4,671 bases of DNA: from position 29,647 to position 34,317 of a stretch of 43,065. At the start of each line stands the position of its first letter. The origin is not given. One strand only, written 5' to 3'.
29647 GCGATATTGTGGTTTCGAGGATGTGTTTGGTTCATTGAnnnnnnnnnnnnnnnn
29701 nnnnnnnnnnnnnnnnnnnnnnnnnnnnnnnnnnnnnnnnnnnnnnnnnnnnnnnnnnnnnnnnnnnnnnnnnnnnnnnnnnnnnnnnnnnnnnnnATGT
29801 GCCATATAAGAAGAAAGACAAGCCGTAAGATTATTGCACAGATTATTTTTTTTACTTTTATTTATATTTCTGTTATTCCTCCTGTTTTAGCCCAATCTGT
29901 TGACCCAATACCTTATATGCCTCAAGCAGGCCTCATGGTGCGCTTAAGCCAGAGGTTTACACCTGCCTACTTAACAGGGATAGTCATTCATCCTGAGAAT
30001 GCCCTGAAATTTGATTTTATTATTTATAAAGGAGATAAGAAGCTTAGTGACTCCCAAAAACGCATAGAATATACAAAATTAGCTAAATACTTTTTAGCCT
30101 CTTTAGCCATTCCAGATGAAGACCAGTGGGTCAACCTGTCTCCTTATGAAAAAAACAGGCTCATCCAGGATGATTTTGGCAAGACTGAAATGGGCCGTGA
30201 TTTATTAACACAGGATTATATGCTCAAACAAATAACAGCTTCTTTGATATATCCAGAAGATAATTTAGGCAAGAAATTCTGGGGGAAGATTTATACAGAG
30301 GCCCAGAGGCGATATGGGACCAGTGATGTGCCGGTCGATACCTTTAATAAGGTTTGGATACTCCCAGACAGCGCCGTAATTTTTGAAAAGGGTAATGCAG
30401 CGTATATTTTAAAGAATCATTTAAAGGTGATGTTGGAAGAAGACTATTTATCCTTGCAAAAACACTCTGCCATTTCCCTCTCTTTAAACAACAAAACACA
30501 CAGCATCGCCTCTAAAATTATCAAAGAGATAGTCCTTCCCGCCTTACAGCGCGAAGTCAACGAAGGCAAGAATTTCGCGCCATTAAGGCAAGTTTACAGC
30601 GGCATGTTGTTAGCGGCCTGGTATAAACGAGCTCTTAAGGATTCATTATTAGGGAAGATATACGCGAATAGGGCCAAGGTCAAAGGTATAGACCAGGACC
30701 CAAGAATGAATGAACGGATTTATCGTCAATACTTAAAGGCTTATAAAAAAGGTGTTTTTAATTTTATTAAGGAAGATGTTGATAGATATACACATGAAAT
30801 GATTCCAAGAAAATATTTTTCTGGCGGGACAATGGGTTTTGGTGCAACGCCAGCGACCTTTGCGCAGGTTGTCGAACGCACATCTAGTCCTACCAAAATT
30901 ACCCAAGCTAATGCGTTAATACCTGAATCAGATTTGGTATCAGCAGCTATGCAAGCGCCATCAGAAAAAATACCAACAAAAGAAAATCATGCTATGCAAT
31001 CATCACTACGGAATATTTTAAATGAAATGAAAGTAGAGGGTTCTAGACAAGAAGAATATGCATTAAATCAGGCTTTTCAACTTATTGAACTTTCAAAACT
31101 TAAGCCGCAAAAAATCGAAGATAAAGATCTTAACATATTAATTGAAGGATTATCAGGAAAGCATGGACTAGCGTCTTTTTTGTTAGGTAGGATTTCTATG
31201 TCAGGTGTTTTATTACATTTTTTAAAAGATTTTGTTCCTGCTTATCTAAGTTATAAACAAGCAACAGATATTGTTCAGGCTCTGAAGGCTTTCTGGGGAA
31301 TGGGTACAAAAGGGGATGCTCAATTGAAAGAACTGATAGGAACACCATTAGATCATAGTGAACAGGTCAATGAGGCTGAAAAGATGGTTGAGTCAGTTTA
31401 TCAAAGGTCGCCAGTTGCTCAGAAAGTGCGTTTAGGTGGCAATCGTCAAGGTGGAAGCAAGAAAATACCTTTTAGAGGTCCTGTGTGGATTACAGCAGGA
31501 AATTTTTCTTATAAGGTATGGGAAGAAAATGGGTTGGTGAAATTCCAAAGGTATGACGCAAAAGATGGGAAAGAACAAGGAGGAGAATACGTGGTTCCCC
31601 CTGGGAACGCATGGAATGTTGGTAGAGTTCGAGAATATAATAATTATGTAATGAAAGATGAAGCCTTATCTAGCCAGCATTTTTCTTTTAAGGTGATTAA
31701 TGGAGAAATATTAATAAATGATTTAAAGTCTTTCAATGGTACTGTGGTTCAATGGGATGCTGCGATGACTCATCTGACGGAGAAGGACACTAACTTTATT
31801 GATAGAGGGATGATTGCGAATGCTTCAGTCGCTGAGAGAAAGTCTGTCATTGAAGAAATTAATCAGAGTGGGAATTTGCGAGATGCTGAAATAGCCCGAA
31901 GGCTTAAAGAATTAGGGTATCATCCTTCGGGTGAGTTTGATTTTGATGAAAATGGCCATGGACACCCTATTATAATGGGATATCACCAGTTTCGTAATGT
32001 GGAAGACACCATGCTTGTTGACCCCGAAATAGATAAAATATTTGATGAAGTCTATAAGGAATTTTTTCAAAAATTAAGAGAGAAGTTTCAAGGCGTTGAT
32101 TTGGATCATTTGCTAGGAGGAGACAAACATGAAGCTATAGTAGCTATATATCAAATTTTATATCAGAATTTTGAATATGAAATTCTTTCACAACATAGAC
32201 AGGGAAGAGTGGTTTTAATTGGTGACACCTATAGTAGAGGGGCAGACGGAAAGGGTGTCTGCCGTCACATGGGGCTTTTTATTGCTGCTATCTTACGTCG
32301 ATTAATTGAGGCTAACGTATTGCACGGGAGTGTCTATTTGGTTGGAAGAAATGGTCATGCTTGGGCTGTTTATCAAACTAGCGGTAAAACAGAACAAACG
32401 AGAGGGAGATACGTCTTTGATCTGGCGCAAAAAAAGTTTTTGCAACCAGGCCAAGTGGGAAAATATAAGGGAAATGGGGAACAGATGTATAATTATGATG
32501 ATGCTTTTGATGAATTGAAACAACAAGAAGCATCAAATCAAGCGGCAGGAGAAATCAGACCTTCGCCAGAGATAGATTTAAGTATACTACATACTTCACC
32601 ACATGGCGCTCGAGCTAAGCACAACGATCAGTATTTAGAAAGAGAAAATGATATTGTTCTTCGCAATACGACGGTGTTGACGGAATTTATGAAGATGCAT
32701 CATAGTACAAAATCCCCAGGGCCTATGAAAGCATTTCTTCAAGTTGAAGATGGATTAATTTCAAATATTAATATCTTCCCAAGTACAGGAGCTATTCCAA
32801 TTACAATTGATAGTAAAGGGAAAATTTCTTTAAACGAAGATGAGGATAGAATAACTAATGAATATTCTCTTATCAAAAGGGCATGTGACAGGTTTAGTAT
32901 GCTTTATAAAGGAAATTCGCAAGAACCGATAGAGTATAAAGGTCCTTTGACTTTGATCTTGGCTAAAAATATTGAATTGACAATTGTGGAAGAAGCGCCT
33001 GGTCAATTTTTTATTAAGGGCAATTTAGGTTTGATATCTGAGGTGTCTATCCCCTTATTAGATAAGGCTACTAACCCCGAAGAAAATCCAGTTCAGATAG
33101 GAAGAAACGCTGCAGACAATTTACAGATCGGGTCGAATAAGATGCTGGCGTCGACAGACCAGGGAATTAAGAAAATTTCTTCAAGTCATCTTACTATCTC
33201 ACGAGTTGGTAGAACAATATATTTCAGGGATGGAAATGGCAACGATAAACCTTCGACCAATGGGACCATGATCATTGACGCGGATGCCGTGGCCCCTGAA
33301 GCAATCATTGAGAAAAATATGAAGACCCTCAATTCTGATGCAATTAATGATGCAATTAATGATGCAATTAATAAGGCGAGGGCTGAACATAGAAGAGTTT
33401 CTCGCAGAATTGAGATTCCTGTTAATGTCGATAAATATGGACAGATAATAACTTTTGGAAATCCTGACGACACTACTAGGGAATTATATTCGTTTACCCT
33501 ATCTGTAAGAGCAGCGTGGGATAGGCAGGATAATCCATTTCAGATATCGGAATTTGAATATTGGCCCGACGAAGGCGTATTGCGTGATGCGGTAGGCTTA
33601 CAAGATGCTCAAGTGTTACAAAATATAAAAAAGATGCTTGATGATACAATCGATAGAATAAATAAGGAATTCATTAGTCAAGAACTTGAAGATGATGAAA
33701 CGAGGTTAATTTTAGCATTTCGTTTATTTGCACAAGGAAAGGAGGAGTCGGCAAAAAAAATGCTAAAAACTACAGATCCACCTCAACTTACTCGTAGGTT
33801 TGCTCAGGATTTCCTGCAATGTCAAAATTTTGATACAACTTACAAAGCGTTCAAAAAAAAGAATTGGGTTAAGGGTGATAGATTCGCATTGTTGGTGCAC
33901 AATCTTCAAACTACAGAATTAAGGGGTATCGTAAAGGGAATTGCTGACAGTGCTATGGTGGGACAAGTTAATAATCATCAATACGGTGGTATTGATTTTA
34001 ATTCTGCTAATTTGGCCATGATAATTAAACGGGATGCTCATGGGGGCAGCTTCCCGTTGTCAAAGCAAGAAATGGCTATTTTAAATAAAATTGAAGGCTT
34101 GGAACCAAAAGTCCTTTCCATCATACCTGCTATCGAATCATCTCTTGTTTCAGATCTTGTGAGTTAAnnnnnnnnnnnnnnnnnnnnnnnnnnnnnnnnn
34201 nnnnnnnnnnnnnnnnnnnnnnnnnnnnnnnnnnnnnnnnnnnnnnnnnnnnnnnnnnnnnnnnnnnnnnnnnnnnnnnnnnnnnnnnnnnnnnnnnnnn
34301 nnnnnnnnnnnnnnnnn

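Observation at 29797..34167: Sec-exported protein carrying two FHA domains around a transglutaminase-like Cys-His-Asp core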

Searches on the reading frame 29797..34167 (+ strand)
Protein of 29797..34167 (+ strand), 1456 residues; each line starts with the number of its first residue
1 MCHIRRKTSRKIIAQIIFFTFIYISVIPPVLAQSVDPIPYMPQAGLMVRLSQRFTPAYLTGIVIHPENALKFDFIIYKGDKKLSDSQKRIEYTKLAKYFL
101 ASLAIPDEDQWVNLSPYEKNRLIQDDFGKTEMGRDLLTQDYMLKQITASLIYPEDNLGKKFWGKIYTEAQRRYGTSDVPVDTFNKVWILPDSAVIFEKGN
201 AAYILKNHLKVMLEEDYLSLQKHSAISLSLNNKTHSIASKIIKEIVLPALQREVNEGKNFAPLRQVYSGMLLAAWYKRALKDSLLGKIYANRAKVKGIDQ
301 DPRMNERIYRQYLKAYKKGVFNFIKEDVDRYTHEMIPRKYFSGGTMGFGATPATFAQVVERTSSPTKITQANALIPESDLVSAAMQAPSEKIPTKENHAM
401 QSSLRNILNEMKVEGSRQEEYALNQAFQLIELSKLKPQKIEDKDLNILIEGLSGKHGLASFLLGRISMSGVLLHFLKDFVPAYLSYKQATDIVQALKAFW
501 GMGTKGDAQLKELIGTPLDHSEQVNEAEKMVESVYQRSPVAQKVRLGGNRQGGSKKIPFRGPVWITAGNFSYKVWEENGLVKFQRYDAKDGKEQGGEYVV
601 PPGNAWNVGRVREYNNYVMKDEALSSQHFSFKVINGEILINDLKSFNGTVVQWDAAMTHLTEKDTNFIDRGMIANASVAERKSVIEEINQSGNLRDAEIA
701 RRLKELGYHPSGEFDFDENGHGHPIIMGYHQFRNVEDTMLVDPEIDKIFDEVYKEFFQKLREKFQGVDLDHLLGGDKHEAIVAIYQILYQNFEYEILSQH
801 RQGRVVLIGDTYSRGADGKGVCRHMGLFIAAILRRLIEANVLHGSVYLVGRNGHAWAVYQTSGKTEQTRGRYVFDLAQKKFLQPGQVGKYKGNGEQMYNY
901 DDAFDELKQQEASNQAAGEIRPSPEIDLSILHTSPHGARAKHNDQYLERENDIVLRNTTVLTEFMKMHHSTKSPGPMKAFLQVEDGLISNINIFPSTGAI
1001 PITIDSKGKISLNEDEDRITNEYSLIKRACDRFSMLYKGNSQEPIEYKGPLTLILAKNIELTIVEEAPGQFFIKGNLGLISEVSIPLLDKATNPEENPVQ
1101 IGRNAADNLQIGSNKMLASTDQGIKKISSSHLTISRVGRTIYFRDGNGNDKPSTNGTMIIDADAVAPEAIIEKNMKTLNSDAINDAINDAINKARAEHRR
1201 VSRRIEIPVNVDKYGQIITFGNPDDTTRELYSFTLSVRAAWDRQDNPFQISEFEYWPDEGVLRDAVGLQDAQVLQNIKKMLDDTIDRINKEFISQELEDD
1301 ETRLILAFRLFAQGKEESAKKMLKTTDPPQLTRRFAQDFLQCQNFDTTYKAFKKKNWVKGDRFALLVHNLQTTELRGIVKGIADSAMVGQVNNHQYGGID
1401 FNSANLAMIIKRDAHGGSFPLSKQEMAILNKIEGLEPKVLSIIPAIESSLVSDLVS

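Call 5: search_protein_families(library=pfam, proteins=[window:29797-34167:+], max_evalue=1)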
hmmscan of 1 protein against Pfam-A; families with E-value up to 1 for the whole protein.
window:29797-34167:+ (1456 aa): 2 families
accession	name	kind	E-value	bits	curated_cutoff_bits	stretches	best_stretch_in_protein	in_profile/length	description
PF00498.31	FHA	-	3.7e-09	37.3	20.7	2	606-651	1-46/67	FHA domain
PF16697.10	Yop-YscD_cpl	-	4e-07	30.6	33.2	1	591-652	5-64/94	Inner membrane component of T3SS, cytoplasmic domain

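Call 6: search_protein_families(library=ncbifam, proteins=[window:29797-34167:+], max_evalue=1)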
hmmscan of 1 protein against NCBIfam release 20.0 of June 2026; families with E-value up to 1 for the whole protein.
window:29797-34167:+ (1456 aa): 1 family
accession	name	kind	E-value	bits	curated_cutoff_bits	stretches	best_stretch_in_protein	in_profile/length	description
NF049868.1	FhaB_Rv0019c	equivalog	0.00052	20.1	125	1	606-652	88-133/158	FHA domain-containing protein FhaB/FipA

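Call 9: search_solved_structures(query=window:29797-34164:+, max_evalue=1, show_alignments=3)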
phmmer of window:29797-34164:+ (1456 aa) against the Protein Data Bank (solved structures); distinct sequences matched with E-value up to 1: 3.
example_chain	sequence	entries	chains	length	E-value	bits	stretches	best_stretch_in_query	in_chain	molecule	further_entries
1uht_A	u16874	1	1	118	0.00074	20.8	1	591-656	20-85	expressed protein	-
3gqs_A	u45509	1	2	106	0.11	13.5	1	591-653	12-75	Adenylate cyclase-like protein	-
5v36_A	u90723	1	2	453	0.25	12.4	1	785-829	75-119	Glutathione reductase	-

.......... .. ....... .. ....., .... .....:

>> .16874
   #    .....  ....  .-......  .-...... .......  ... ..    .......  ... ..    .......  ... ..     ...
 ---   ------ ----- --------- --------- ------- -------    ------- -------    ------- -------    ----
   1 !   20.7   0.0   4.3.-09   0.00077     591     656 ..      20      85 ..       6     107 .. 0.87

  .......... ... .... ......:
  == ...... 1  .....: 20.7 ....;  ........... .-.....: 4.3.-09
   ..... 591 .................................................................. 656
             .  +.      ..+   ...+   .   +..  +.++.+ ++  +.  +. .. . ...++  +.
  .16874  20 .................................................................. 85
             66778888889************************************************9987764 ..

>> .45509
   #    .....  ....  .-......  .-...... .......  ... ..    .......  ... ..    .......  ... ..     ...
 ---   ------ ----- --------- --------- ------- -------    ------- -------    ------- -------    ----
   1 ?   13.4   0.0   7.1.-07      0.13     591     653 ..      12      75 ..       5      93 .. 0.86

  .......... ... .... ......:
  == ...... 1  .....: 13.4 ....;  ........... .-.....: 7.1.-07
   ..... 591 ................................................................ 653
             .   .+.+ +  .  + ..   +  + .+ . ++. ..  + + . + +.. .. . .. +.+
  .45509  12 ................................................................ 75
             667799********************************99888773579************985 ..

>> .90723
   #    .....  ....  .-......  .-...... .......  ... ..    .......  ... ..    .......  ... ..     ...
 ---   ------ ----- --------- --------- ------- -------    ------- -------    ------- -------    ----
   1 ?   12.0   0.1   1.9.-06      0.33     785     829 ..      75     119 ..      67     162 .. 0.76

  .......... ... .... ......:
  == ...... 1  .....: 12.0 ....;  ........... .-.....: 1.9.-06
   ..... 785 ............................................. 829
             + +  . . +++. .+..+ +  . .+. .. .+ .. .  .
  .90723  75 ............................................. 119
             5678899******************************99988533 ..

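Call 10: find_homologous_proteins(query=window:29797-34164:+)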
Query window:29797-34164:+ (1456 aa): 3772 proteins with E <= 0.001 among 8000 candidates; the best 120 are listed.
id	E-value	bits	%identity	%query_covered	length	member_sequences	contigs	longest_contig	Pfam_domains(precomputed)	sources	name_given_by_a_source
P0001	5.6e-187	643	69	28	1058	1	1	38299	PF22993.5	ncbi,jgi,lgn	-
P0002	3.5e-181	623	73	24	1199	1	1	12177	-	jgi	-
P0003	1.1e-178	615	76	24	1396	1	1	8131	-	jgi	jgi:hypothetical protein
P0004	2.0e-178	614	73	23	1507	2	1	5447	-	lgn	-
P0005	5.8e-178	613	75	23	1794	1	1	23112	-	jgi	jgi:hypothetical protein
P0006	5.8e-178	613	60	30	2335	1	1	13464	-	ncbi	-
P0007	9.0e-177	609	81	21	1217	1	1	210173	-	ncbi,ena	-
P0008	2.9e-176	607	66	27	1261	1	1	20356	-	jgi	-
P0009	9.3e-176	605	65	26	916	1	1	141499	-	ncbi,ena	-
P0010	1.3e-175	605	67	27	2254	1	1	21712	PF12844.14,PF01381.29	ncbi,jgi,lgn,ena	jgi:transcriptional regulator with XRE-family HTH domain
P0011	2.0e-175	604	73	23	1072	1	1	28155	PF01476.27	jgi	-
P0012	3.2e-175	604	61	30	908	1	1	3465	-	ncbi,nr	ncbi:MAG: hypothetical protein HQL13_07980 [Candidatus Omnitrophica bacterium]|nr:hypothetical prote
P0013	3.4e-175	603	69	26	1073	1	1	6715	-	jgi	-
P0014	3.5e-175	603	67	26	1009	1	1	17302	-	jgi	-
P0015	2.4e-174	601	65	28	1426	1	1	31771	-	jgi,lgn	-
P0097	5.5e-156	540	64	23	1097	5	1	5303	-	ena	-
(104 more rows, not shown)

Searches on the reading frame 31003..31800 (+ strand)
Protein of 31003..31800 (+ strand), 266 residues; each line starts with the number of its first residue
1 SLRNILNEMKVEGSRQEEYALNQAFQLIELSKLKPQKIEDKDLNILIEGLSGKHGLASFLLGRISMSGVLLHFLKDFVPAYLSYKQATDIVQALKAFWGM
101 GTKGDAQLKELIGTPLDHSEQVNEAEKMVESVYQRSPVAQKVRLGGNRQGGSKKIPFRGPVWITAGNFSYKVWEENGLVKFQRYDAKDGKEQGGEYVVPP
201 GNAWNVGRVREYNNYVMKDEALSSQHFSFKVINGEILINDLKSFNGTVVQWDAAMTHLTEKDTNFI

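Call 20: search_protein_families(library=pfam, proteins=[window:31003-31800:+], max_evalue=10)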
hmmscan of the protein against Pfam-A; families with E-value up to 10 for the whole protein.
window:31003-31800:+ (266 aa): 2 families
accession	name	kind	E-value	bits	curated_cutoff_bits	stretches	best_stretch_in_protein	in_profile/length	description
PF16697.10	Yop-YscD_cpl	-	3.3e-06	27.7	33.2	1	189-250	5-64/94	Inner membrane component of T3SS, cytoplasmic domain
PF00498.31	FHA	-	6.6e-06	26.9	20.7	1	204-249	1-46/67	FHA domain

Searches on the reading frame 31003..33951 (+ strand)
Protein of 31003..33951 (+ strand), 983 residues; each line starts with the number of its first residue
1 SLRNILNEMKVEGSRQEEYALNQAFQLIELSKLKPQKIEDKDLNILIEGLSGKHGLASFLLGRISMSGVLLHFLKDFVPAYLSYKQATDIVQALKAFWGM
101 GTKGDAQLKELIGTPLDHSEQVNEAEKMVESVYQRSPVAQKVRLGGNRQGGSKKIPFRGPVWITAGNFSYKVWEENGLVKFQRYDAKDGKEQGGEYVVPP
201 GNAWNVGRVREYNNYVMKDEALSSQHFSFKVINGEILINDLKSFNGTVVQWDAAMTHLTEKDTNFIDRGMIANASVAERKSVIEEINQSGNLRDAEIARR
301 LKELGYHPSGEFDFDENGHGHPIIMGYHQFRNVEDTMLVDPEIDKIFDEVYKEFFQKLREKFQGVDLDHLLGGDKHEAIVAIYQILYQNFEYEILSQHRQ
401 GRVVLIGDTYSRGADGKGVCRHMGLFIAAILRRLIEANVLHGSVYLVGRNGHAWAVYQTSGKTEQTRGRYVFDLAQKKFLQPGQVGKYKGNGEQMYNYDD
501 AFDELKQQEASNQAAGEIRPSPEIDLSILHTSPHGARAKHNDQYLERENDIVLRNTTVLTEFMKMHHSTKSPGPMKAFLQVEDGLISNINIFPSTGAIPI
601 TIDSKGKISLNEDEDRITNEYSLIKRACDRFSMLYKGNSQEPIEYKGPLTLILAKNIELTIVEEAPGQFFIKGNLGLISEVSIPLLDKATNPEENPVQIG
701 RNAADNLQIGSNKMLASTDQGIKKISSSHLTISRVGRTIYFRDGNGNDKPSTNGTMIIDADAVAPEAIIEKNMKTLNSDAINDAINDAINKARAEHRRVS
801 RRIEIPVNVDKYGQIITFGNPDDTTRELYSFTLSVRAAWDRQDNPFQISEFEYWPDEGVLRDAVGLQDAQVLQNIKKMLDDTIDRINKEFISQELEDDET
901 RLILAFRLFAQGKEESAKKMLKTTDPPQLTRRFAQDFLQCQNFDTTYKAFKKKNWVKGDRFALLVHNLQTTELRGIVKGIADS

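Call 19: find_homologous_proteins(query=window:31003-33951:+)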
Query window:31003-33951:+: 8000 candidates shared short words with the query, none scored E <= 0.001.

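Call 41: search_protein_representatives(protein=window:31003-33951:+)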
Query: 983 residues. Proteins with E-value up to 0.001 (for the whole library): 82; up to 1e-10: 23; up to 1e-30: 1. The best 82 are listed.
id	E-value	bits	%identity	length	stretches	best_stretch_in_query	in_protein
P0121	1.8e-32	129.3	46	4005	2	125-251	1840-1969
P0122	8.7e-20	87.3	35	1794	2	134-254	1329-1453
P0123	3.2e-17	78.8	41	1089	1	94-254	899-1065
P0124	3.9e-17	78.5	46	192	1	395-528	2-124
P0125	1.9e-16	76.3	36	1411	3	155-251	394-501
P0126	4.0e-16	75.2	45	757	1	143-256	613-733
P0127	1.6e-15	73.2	39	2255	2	383-502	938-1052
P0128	1.8e-15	73.0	33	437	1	340-515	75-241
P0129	6.4e-15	71.2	35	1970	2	320-510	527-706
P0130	9.7e-15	70.6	40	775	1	319-518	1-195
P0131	1.2e-13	66.9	40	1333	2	389-490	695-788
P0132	2.6e-13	65.8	35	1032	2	303-512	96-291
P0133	5.5e-13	64.8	50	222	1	143-254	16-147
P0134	1.1e-12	63.8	35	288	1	140-271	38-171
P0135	2.5e-12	62.6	37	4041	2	330-504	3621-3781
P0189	1.0e-04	37.4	38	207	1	377-461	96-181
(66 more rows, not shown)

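Call 81: search_protein_families(library=pfam, proteins=[P0189], max_evalue=0.01)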
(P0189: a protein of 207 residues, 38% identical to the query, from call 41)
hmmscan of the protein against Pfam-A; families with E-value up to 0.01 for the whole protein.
P0189 (207 aa): 0 families
